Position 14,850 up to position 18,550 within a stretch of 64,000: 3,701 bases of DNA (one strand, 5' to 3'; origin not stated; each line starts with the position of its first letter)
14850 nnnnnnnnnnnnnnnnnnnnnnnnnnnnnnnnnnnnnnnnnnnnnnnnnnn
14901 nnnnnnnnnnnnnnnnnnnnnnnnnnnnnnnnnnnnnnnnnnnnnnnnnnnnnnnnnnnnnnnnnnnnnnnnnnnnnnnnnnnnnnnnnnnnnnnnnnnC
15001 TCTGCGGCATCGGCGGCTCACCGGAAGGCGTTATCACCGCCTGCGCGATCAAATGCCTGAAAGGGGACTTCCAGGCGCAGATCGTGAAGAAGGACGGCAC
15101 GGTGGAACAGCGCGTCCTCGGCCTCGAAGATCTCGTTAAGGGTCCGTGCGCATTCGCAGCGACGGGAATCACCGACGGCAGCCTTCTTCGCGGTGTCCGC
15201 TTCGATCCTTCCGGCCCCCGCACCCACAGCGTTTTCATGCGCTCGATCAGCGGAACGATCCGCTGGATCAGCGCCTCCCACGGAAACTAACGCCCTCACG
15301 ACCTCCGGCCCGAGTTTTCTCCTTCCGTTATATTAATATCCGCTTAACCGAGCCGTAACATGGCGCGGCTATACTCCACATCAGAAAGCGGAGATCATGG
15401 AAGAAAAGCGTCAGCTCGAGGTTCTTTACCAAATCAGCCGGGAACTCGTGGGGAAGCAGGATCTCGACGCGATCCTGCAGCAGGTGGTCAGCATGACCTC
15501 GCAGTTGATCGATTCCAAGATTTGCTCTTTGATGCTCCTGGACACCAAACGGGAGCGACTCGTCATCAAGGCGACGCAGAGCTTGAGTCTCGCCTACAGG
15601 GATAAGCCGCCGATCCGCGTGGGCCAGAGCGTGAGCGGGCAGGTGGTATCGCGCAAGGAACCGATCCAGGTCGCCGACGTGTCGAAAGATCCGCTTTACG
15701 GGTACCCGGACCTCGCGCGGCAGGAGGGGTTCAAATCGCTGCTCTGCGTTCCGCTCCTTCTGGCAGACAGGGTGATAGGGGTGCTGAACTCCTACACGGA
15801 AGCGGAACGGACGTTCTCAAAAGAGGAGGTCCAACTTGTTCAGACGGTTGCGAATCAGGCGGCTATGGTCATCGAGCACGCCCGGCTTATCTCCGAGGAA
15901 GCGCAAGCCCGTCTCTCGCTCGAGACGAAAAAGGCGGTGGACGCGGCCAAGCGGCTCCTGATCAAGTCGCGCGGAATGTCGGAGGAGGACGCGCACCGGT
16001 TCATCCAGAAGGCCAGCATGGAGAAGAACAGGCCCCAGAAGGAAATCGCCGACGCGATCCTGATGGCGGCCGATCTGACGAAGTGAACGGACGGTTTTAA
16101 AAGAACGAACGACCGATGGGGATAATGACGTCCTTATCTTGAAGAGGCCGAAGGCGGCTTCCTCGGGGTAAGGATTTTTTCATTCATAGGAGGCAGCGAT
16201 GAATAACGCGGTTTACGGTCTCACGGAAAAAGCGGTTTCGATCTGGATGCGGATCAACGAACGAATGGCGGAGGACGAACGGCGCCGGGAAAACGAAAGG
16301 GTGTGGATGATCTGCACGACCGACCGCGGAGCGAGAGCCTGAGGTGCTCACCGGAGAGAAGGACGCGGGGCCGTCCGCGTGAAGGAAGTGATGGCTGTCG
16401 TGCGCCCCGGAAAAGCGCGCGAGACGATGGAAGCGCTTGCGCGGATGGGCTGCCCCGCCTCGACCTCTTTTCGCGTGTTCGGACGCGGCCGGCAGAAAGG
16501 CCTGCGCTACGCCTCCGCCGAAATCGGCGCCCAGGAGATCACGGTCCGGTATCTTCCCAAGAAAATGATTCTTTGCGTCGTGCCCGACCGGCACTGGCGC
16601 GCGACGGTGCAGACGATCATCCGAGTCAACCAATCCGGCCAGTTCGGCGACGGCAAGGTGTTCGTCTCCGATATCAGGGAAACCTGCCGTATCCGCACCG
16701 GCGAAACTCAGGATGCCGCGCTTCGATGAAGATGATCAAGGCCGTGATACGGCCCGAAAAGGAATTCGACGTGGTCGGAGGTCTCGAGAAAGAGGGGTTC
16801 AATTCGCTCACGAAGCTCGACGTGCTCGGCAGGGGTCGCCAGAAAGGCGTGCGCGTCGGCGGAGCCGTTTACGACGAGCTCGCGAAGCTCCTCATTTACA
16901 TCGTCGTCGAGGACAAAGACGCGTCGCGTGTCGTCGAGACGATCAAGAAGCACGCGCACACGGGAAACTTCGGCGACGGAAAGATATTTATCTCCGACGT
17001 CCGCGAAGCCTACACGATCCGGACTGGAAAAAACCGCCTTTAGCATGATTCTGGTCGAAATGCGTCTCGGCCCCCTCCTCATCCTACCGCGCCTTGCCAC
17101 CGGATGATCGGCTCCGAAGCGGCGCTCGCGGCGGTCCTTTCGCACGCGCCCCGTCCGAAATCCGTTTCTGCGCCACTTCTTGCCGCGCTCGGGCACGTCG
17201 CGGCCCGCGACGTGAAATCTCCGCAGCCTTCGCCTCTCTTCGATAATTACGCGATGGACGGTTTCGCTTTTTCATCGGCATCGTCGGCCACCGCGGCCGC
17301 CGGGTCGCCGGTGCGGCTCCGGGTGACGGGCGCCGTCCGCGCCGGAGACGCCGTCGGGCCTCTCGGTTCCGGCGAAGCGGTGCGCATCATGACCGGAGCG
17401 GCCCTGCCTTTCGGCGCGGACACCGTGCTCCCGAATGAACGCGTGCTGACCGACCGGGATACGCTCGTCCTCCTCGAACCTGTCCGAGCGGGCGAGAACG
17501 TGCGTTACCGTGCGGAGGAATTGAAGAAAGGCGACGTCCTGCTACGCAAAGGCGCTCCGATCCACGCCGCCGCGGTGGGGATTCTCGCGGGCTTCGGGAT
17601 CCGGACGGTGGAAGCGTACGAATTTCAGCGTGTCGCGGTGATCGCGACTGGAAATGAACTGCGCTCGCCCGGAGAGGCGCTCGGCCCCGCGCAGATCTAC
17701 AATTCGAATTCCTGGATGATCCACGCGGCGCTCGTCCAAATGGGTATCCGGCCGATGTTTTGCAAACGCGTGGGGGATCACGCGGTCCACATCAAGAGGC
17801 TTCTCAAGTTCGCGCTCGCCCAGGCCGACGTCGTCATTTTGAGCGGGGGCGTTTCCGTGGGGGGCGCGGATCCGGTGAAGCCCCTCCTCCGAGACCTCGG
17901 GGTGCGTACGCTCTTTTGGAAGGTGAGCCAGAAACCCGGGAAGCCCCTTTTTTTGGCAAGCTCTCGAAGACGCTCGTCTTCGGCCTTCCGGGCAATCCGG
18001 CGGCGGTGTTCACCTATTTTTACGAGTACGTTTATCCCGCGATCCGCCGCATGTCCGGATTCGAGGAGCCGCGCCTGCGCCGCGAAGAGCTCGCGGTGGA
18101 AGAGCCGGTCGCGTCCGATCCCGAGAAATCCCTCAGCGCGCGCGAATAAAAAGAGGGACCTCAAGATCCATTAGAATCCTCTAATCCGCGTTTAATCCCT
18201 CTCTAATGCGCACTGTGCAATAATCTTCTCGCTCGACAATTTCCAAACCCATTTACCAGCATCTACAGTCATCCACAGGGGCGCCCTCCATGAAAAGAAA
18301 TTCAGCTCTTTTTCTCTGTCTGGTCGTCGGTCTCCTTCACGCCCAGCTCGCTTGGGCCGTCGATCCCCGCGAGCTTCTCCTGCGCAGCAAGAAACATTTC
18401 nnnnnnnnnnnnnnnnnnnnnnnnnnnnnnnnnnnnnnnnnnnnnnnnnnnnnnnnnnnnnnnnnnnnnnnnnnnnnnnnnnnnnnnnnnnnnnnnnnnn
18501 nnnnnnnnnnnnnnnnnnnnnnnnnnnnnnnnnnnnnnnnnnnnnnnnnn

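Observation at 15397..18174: GAF-ANTAR regulator, 290-nt structured leader, tandem divergent PII-like pair, then moeA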

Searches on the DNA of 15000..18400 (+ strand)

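Call 5: search_rna_families(source=window, start=15000, end=18400, threshold=evalue, max_evalue=10, show_alignments=3)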
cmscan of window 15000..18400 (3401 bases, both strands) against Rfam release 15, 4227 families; matches with E-value up to 10: 0.
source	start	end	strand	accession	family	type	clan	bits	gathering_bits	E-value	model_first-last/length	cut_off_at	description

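Call 75: build_rna_model(alignment_id=A3, structure=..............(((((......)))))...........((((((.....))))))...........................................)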
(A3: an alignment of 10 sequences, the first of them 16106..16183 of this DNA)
Model R1 built from alignment A3 (10 sequences, 101 columns); structure: as given.
model positions 79; base pairs 11; branch points 1; effective number of sequences 2.75; information 0.717 bits per position. Calibrated on 0.2 Mb of random sequence (short: E-values are rough).
structure used (alignment columns):
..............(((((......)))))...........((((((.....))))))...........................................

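Call 76: search_with_rna_model(model_id=R1, sources=[window, L010, L011, L013, L015, L017, L018, L019, L020, L029, L042, L049, L058, L064, L066, L068], max_evalue=1, make_alignment=true, show_alignments=2)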
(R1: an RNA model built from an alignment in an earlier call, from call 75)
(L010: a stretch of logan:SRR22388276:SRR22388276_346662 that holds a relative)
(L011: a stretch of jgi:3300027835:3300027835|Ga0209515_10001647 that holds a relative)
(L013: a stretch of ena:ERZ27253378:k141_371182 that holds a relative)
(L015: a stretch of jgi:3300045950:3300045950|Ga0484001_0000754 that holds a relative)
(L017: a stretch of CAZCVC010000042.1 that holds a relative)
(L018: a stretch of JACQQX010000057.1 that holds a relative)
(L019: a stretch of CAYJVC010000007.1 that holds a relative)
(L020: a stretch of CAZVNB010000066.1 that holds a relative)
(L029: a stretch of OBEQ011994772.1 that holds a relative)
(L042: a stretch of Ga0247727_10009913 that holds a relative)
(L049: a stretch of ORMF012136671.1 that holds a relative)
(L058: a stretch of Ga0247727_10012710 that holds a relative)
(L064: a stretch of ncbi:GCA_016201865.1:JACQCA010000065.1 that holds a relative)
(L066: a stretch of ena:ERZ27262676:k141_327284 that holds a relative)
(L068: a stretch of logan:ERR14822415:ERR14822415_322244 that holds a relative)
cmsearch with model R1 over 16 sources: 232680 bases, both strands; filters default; matches with E-value up to 1: 19.
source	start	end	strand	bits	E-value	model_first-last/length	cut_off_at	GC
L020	10701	10779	+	94.6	2.6e-22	1-79/79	no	0.38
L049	983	1061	+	92.9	7.5e-22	1-79/79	no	0.39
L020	1395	1472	+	90.7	3.1e-21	1-79/79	no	0.41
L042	2031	2108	+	90.4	3.7e-21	1-79/79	no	0.41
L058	6736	6814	-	89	8.9e-21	1-79/79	no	0.39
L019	10708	10783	+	83.6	2.6e-19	1-79/79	no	0.38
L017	6368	6445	+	80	2.4e-18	1-79/79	no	0.41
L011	4599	4676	+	75.2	4.9e-17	1-79/79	no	0.31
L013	4622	4721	+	68.5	3.1e-15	1-79/79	no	0.49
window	16106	16183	+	65.4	2.2e-14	1-79/79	no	0.51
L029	9096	9174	-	49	6.2e-10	1-79/79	no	0.41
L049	999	1093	-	36.7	1.4e-06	1-79/79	no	0.36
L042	2047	2124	-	31.6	3.2e-05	1-79/79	no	0.37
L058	6721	6798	+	29.1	0.00016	1-79/79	no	0.37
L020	10717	10794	-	27.8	0.00036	1-79/79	no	0.38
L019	10724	10789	-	27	0.00059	1-79/79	no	0.33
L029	9082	9158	+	26.2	0.00097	1-79/79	no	0.36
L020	1411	1486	-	26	0.0011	1-79/79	no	0.37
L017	6384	6459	-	16.3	0.45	1-79/79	no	0.45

Alignment A5: 19 matches aligned to the model, 125 columns, each read 5' to 3' on its own strand. Consensus structure (alignment columns), stored with it:
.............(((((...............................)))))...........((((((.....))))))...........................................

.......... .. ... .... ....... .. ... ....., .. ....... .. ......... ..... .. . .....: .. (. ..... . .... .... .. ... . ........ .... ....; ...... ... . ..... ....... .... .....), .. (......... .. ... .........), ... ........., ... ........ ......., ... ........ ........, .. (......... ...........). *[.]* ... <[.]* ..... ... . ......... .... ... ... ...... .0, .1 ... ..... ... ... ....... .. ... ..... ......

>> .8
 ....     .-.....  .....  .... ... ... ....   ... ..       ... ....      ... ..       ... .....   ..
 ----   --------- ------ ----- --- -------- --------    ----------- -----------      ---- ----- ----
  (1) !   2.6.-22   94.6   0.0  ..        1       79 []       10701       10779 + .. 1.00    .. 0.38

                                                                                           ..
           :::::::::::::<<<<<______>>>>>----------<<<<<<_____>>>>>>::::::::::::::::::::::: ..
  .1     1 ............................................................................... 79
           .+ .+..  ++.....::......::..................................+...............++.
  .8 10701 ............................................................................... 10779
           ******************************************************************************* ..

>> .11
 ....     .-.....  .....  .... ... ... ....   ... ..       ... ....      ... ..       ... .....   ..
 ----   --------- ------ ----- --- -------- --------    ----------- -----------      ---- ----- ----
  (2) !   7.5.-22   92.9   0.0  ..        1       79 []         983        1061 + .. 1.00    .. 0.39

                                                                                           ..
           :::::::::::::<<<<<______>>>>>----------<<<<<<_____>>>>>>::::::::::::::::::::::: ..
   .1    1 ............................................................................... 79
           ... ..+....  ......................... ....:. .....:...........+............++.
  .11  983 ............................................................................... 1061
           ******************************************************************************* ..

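Call 77: search_with_rna_model(model_id=R1, sources=[window, L011, L013, L017, L019, L020, L042, L049, L058], max_evalue=1e-12, make_alignment=true, show_alignments=0)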
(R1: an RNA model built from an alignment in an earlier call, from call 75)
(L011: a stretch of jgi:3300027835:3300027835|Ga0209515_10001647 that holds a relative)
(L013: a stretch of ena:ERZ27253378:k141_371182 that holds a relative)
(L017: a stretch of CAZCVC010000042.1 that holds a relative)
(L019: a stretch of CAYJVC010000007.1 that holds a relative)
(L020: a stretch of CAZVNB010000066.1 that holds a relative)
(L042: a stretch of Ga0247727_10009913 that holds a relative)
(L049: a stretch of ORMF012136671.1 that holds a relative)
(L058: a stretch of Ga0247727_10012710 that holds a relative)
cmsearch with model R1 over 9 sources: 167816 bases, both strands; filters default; matches with E-value up to 1e-12: 10.
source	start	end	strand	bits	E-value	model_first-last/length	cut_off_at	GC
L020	10701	10779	+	94.6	1.9e-22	1-79/79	no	0.38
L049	983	1061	+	92.9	5.4e-22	1-79/79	no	0.39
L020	1395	1472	+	90.7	2.2e-21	1-79/79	no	0.41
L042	2031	2108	+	90.4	2.6e-21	1-79/79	no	0.41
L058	6736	6814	-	89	6.4e-21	1-79/79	no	0.39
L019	10708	10783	+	83.6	1.9e-19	1-79/79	no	0.38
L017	6368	6445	+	80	1.8e-18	1-79/79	no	0.41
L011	4599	4676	+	75.2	3.6e-17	1-79/79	no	0.31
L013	4622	4721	+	68.5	2.3e-15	1-79/79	no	0.49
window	16106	16183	+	65.4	1.6e-14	1-79/79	no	0.51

Alignment A6: 10 matches aligned to the model, 100 columns, each read 5' to 3' on its own strand. Consensus structure (alignment columns), stored with it:
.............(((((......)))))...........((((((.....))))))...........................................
